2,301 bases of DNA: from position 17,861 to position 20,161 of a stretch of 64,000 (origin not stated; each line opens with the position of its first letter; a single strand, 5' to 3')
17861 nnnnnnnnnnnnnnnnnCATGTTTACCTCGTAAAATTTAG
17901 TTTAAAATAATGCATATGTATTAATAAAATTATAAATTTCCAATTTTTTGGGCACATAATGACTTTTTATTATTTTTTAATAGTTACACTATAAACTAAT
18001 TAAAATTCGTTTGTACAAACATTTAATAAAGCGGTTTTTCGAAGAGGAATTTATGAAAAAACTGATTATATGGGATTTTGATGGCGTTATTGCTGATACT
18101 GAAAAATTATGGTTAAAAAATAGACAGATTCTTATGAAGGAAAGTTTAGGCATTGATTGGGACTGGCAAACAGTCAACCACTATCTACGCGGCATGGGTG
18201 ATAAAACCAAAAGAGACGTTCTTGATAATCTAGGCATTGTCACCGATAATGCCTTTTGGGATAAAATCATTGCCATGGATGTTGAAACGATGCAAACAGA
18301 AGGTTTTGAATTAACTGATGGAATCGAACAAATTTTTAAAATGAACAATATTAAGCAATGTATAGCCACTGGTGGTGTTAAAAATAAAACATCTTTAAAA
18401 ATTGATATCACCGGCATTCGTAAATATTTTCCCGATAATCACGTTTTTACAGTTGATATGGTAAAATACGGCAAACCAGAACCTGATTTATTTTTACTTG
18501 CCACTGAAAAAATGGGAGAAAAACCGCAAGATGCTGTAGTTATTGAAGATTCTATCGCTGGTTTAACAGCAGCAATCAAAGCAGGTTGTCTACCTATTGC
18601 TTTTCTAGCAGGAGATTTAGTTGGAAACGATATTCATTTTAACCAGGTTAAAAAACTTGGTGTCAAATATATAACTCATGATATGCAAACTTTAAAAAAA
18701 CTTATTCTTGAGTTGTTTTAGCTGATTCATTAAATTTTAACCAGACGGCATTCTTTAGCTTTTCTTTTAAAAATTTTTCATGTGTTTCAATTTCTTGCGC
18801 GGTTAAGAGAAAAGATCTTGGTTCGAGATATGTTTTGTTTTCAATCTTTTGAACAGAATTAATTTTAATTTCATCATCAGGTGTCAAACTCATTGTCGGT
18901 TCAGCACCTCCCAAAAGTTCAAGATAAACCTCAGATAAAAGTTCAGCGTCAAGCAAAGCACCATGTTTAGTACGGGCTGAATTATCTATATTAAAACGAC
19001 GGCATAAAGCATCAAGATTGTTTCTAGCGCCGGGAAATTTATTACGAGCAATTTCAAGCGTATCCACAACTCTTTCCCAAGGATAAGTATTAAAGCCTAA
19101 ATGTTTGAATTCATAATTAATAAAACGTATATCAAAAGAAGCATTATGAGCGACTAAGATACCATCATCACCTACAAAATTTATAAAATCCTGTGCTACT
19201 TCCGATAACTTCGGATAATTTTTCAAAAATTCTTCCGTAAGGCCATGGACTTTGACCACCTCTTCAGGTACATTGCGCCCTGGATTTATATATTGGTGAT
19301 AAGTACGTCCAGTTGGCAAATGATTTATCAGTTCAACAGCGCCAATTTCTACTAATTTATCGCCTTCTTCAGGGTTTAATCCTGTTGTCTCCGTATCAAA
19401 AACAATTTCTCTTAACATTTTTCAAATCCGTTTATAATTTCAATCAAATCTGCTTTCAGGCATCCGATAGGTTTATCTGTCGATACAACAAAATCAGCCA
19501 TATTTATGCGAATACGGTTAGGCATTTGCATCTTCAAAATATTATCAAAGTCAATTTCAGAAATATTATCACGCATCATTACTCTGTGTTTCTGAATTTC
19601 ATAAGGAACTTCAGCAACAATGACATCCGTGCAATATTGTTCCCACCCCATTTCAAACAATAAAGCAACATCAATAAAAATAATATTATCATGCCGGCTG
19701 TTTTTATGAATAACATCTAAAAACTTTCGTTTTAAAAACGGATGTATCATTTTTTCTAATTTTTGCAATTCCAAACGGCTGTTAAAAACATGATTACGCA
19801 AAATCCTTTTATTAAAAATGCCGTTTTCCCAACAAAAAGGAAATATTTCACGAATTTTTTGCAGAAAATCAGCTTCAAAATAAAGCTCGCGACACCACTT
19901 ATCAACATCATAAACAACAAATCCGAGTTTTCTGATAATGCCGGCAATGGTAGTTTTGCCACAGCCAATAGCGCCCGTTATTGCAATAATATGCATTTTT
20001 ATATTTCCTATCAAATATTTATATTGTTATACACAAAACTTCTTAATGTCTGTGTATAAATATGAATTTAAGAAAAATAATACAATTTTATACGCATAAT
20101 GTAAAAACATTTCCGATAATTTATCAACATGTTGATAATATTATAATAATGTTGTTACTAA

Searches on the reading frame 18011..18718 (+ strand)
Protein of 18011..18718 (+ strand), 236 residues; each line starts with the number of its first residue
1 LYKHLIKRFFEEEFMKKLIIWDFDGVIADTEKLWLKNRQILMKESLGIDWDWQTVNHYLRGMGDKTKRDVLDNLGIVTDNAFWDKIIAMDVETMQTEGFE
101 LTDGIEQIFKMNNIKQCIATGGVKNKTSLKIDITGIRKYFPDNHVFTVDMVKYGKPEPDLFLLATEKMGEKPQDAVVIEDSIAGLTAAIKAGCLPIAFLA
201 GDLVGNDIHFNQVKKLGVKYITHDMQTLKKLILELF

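Call 80: search_protein_families(library=pfam, proteins=[window:18011-18718:+], max_evalue=0.00001)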
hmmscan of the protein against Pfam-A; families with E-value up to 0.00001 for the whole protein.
window:18011-18718:+ (236 aa): 2 families
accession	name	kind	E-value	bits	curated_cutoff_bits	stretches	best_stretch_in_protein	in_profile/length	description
PF13419.12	HAD_2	-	1.3e-20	74.7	23.8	1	19-194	1-174/178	Haloacid dehalogenase-like hydrolase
PF00702.32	Hydrolase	-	4.1e-19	70.2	26.4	1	17-192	2-191/191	haloacid dehalogenase-like hydrolase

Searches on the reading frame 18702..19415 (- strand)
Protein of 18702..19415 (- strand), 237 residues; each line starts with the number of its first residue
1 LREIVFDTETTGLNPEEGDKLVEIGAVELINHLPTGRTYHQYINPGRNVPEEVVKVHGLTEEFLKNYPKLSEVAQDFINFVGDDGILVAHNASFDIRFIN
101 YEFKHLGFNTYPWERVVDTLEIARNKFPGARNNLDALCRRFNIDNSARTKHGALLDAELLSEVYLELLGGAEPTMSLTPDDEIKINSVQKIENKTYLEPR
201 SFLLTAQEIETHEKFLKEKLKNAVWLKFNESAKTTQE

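Call 80: search_protein_families(library=pfam, proteins=[window:18702-19415:-], max_evalue=0.00001)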
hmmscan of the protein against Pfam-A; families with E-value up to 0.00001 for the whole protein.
window:18702-19415:- (237 aa): 3 families
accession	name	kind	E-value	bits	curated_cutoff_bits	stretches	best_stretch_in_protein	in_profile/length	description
PF00929.31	RNase_T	-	1.9e-41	142.8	24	1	4-164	1-164/164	Exonuclease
PF16473.11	Rv2179c-like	-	3.7e-08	33.7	27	1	4-160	3-169/177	3'-5' exoribonuclease Rv2179c-like domain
PF13482.12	RNase_H_2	-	2.3e-06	28.1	22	0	5-145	2-117/165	RNase_H superfamily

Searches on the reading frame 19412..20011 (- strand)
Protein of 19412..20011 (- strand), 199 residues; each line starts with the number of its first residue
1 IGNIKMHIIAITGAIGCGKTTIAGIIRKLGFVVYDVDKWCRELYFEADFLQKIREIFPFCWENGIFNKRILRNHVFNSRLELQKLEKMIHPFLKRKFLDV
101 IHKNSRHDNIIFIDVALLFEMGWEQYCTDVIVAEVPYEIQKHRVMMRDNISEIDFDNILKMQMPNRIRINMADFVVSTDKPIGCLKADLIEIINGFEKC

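Call 80: search_protein_families(library=pfam, proteins=[window:19412-20011:-], max_evalue=0.00001)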
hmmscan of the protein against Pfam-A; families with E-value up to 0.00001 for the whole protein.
window:19412-20011:- (199 aa): 2 families
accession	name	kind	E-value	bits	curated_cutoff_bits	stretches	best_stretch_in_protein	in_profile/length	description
PF01121.26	CoaE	-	2.2e-35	122.4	27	1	8-179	2-175/180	Dephospho-CoA kinase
PF13238.12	AAA_18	-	1.1e-06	29.5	29.4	1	9-60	1-45/128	AAA domain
